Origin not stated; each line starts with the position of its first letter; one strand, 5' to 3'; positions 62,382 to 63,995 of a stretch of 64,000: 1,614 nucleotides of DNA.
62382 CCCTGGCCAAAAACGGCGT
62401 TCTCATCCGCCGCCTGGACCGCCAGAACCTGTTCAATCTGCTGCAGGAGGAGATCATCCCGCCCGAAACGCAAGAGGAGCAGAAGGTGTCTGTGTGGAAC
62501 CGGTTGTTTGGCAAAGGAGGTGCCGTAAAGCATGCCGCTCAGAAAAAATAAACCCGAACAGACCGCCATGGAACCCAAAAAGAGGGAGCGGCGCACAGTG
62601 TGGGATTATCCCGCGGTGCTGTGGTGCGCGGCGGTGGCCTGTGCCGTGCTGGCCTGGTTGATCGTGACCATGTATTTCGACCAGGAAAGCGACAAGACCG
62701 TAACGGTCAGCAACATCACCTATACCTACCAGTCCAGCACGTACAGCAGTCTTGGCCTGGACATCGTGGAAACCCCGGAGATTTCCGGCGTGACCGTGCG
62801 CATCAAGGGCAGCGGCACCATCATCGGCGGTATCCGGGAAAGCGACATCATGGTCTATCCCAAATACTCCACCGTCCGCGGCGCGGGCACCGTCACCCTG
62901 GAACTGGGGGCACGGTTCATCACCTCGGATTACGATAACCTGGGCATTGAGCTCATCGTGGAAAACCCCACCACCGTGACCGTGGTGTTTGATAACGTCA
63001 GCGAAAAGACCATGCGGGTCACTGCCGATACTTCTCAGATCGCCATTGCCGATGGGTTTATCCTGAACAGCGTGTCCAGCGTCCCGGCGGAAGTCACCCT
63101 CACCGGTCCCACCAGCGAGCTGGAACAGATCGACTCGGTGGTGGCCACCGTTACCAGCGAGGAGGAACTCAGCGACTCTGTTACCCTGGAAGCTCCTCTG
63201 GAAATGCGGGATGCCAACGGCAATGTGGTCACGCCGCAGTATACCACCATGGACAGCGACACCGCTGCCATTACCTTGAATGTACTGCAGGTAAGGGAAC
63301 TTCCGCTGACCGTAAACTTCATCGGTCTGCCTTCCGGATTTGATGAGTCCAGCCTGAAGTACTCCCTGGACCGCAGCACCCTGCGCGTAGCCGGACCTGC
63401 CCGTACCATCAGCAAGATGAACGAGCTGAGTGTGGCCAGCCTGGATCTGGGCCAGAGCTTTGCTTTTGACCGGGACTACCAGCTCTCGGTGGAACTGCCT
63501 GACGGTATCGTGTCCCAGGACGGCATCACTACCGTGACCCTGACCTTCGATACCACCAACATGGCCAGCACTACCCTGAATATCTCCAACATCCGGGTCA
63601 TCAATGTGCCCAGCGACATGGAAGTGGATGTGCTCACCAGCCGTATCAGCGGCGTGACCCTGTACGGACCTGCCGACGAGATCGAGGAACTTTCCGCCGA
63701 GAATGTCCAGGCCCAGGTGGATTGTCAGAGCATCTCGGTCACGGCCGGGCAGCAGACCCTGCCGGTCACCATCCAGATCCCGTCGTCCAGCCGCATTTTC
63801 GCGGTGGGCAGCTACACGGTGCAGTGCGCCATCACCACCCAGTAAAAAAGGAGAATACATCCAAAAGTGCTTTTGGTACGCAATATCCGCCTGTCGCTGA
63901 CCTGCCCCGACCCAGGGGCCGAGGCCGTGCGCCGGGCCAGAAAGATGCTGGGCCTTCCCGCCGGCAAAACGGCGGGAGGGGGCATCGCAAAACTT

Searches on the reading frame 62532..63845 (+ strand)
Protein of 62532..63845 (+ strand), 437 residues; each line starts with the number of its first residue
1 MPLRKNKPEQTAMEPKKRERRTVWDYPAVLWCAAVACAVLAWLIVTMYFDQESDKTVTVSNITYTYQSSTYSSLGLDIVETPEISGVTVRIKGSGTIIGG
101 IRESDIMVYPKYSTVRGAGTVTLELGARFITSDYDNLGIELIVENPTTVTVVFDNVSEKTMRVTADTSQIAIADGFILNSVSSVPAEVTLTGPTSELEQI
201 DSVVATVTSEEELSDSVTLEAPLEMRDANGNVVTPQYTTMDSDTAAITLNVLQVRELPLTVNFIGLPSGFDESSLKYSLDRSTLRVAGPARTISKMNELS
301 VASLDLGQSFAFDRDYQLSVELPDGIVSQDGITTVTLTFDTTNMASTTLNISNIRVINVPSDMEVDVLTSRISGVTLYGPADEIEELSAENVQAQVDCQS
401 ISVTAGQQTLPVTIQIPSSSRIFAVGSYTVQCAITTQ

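Call 60: search_protein_families(library=pfam, max_evalue=0.00001, proteins=[window:62532-63845:+])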
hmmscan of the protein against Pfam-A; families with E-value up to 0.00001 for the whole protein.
window:62532-63845:+ (437 aa): 1 family
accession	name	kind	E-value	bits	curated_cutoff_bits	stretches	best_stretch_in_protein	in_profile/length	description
PF07949.17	YbbR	-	9.8e-20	71.1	22.3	1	170-240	10-79/81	YbbR-like protein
